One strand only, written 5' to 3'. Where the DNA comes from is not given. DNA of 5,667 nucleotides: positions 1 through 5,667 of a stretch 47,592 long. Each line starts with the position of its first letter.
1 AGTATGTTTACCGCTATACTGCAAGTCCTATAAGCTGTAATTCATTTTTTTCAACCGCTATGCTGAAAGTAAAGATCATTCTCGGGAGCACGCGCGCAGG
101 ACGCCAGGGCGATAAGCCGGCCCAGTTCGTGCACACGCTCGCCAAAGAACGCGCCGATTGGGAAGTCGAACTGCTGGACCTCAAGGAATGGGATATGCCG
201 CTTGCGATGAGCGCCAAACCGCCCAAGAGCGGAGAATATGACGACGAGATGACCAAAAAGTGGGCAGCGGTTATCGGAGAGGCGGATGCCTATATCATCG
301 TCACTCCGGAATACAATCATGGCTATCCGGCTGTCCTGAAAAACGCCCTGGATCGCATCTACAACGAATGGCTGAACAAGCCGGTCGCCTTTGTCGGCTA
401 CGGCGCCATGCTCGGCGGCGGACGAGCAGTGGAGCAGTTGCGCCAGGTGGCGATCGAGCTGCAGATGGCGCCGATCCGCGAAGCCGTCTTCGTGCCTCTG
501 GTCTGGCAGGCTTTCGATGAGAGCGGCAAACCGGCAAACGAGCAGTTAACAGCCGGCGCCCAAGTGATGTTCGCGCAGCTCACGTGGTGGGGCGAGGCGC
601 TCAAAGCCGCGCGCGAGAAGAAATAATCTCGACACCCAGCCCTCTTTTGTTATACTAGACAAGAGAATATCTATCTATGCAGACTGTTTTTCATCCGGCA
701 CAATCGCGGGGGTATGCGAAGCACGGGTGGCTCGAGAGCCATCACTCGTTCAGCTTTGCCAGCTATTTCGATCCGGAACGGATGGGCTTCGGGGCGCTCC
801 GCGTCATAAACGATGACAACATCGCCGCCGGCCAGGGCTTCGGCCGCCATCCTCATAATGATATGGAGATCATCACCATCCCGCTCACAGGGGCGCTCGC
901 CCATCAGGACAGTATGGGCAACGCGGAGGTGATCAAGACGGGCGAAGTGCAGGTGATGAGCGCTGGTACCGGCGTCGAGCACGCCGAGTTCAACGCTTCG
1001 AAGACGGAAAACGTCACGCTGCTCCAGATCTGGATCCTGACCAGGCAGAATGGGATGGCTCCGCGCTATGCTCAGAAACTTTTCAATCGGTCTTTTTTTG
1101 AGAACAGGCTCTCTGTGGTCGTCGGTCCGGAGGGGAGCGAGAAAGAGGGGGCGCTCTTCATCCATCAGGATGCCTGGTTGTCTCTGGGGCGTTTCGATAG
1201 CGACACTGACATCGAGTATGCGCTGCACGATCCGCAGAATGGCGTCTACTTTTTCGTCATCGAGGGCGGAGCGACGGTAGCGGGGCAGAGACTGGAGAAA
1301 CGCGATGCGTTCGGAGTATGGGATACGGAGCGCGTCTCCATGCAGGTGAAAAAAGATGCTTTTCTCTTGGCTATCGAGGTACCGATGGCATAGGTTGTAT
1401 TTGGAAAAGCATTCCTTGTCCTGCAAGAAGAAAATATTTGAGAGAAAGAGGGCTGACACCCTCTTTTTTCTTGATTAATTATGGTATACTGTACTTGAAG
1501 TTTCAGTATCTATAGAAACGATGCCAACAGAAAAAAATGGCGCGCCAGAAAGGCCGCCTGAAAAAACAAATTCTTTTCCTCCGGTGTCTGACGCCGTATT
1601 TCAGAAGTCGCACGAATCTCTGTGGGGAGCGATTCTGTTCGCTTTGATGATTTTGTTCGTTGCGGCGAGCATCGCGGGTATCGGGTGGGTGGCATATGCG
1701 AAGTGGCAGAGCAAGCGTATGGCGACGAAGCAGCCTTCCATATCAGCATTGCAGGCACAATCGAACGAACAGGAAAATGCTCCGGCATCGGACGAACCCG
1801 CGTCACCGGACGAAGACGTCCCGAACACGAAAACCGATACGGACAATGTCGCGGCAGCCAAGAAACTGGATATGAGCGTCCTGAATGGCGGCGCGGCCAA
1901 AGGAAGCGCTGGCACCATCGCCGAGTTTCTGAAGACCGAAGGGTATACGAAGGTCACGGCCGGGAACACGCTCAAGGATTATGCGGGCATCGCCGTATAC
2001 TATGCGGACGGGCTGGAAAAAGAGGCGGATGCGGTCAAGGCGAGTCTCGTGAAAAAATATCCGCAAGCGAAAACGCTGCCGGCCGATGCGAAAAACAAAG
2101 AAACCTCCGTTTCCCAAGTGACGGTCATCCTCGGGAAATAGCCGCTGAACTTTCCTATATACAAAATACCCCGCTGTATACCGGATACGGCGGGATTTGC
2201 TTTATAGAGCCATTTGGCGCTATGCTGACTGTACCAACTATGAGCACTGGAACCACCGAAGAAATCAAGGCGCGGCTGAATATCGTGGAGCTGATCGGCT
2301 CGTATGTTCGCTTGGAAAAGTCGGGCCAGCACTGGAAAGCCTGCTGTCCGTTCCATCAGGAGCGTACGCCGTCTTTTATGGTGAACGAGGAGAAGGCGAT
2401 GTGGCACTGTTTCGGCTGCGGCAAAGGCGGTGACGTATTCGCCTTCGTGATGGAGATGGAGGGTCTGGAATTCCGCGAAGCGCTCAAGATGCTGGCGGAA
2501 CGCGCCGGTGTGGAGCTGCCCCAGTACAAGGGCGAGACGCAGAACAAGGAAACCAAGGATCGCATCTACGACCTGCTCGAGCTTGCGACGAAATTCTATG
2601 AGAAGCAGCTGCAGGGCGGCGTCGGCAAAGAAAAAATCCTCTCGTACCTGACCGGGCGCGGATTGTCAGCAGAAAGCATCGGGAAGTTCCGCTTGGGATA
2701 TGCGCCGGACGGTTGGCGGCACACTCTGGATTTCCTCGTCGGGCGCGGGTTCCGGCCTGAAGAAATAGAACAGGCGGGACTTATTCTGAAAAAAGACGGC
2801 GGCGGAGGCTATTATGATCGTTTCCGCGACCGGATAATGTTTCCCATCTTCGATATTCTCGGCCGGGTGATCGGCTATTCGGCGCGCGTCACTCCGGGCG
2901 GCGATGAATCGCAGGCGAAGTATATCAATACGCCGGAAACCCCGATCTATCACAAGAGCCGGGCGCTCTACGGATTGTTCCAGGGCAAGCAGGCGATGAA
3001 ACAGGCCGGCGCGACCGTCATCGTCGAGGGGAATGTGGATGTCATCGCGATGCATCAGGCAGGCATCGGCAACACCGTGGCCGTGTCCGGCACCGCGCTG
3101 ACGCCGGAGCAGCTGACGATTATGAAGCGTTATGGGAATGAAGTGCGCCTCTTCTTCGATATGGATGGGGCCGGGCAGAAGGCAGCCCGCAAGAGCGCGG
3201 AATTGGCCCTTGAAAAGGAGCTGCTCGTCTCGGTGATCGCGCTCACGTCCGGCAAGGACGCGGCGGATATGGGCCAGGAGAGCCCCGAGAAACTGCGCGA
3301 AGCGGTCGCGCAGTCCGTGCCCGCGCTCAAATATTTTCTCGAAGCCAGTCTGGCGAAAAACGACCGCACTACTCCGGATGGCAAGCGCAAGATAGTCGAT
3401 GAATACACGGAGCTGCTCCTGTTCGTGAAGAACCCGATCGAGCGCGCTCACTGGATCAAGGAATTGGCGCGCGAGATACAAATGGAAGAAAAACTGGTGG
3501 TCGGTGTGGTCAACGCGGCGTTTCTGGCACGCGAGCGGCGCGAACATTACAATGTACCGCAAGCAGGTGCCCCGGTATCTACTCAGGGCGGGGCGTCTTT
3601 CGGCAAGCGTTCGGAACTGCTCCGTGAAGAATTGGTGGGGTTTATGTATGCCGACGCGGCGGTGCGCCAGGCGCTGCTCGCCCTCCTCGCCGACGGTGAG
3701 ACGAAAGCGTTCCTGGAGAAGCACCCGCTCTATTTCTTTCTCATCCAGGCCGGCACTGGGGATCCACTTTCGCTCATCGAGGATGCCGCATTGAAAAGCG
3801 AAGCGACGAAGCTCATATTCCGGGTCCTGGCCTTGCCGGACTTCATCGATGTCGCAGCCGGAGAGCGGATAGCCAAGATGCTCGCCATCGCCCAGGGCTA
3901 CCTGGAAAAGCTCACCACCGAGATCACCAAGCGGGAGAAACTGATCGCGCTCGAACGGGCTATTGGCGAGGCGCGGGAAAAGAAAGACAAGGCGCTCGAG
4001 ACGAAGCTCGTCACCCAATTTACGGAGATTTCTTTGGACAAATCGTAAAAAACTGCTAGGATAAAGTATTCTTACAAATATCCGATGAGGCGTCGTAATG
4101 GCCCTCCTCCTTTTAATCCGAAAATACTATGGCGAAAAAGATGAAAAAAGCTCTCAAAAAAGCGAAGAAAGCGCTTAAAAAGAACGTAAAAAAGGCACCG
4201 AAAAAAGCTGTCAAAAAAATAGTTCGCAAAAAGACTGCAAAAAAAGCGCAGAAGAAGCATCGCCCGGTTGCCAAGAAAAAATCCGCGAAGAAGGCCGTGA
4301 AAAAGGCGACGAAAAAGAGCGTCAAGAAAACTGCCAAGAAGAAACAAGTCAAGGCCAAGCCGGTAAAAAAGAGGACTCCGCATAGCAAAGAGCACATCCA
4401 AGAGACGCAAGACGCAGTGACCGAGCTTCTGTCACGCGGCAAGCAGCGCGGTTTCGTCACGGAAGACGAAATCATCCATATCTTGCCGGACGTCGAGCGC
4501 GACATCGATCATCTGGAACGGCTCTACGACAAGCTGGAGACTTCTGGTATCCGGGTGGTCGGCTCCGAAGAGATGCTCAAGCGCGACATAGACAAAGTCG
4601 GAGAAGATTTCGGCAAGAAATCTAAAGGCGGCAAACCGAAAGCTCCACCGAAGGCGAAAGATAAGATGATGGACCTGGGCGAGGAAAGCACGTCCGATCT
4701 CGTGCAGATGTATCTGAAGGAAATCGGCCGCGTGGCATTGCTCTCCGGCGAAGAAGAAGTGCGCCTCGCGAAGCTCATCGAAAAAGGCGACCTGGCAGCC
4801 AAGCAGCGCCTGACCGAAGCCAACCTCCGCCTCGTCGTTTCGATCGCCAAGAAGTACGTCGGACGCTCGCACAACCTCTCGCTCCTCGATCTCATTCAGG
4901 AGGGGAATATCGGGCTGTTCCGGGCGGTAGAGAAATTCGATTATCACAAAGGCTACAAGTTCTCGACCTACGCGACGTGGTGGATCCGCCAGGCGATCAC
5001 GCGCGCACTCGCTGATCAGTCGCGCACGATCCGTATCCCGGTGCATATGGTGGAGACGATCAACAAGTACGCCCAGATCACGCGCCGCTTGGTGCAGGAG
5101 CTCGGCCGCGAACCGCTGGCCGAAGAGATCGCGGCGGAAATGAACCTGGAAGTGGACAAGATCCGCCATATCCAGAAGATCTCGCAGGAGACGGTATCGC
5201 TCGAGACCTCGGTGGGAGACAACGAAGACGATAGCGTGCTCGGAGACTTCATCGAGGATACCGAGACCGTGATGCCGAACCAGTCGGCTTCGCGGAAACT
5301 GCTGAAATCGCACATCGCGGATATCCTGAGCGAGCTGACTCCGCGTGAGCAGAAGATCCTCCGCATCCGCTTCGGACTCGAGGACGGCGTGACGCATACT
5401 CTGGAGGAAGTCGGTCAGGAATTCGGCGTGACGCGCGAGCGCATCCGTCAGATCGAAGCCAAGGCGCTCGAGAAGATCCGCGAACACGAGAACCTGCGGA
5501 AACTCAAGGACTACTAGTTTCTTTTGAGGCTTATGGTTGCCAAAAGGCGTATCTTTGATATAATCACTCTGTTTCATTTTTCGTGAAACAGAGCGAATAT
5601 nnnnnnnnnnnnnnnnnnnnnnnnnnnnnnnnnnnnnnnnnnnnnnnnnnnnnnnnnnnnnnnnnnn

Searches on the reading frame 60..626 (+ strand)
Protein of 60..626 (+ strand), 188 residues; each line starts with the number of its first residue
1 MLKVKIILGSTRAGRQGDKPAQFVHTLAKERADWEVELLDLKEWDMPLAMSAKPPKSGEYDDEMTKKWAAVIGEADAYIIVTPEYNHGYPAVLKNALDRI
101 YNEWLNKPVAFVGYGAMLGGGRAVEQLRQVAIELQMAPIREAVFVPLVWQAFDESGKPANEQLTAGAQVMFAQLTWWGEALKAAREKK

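Call 7: search_protein_families(library=pfam, proteins=[window:60-626:+], max_evalue=0.001)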
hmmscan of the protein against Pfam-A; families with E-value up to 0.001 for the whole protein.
window:60-626:+ (188 aa): 2 families
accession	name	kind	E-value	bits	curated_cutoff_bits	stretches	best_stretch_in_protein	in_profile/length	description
PF03358.20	FMN_red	-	1.5e-38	132.2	24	1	3-146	2-148/152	NADPH-dependent FMN reductase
PF02525.22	Flavodoxin_2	-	1.7e-09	38.1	27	1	4-102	3-105/198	Flavodoxin-like fold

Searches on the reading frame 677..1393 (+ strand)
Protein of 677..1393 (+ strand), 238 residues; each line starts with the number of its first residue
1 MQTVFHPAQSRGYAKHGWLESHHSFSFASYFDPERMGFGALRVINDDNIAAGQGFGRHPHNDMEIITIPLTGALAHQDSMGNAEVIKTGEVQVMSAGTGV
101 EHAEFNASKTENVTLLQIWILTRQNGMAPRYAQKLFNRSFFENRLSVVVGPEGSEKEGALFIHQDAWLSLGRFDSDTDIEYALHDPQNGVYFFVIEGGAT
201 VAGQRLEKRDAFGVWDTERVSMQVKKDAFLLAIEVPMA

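Call 7: search_protein_families(library=pfam, proteins=[window:677-1393:+], max_evalue=0.001)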
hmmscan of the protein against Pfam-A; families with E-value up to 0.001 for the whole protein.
window:677-1393:+ (238 aa): 3 families
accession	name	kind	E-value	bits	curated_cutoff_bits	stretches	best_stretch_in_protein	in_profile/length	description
PF02678.22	Pirin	-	7.3e-34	116.5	26.1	1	10-120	7-108/108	Pirin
PF17954.7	Pirin_C_2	-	7.7e-22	77.7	22.9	1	155-235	7-86/86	Quercetinase C-terminal cupin domain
PF07883.17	Cupin_2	-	0.00026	21.1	27.2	0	49-116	5-67/70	Cupin domain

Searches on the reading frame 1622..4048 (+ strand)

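Call 7: search_protein_families(library=pfam, proteins=[window:1622-4048:+], max_evalue=0.001)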
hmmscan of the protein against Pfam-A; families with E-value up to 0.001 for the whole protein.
window:1622-4048:+ (808 aa): 7 families
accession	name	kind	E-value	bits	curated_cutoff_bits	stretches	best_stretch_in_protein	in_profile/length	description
PF08275.17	DNAG_N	-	3.5e-38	131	26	1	325-454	1-126/128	DNA primase catalytic core, N-terminal domain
PF01807.25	Zn_ribbon_DnaG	-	1.8e-36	124.3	24.9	1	211-301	5-95/98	CHC2 zinc finger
PF13155.12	Toprim_2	-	8.7e-19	68.1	22.1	1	466-549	1-86/88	Toprim-like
PF13662.12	Toprim_4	-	2.1e-17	63.5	25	1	465-540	3-85/85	Toprim domain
PF01751.28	Toprim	-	3.4e-10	40.4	23.1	1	466-529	3-80/96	Toprim domain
PF10410.14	DnaB_bind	-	2.9e-06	27.9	20.6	1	571-622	3-54/56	DnaB-helicase binding domain of primase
PF13362.12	Toprim_3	-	1.5e-05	25.8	27.2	1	466-553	3-91/95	Toprim domain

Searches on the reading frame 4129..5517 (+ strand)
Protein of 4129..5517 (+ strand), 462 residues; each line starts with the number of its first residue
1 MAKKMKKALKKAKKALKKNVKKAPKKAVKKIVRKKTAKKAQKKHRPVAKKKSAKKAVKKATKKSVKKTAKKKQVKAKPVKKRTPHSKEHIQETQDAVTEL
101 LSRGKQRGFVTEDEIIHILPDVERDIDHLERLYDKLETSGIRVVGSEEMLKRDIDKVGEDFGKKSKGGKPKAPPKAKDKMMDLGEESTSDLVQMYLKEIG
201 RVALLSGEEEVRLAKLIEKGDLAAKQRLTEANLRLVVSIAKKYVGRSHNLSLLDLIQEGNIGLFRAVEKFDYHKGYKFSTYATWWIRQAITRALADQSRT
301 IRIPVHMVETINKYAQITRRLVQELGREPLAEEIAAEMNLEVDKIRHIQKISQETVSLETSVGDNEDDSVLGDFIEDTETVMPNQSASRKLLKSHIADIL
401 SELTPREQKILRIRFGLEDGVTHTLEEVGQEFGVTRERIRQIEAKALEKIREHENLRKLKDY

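Call 7: search_protein_families(library=pfam, proteins=[window:4129-5517:+], max_evalue=0.001)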
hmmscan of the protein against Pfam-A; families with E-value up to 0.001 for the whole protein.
window:4129-5517:+ (462 aa): 5 families
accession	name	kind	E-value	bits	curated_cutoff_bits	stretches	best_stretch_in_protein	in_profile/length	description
PF04539.22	Sigma70_r3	-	1.4e-22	80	25.3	1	309-385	1-76/78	Sigma-70 region 3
PF04542.20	Sigma70_r2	-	1.8e-22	79.4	24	1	229-300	2-71/71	Sigma-70 region 2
PF04545.22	Sigma70_r4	-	6.8e-17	61.2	24.1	1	400-452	2-50/50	Sigma-70, region 4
PF00140.25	Sigma70_r1_2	-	1.5e-14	54.1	22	1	190-223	1-34/34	Sigma-70 factor, region 1.2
PF03979.19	Sigma70_r1_1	-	6.2e-14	52.1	22.5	1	92-148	2-58/81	Sigma-70 factor, region 1.1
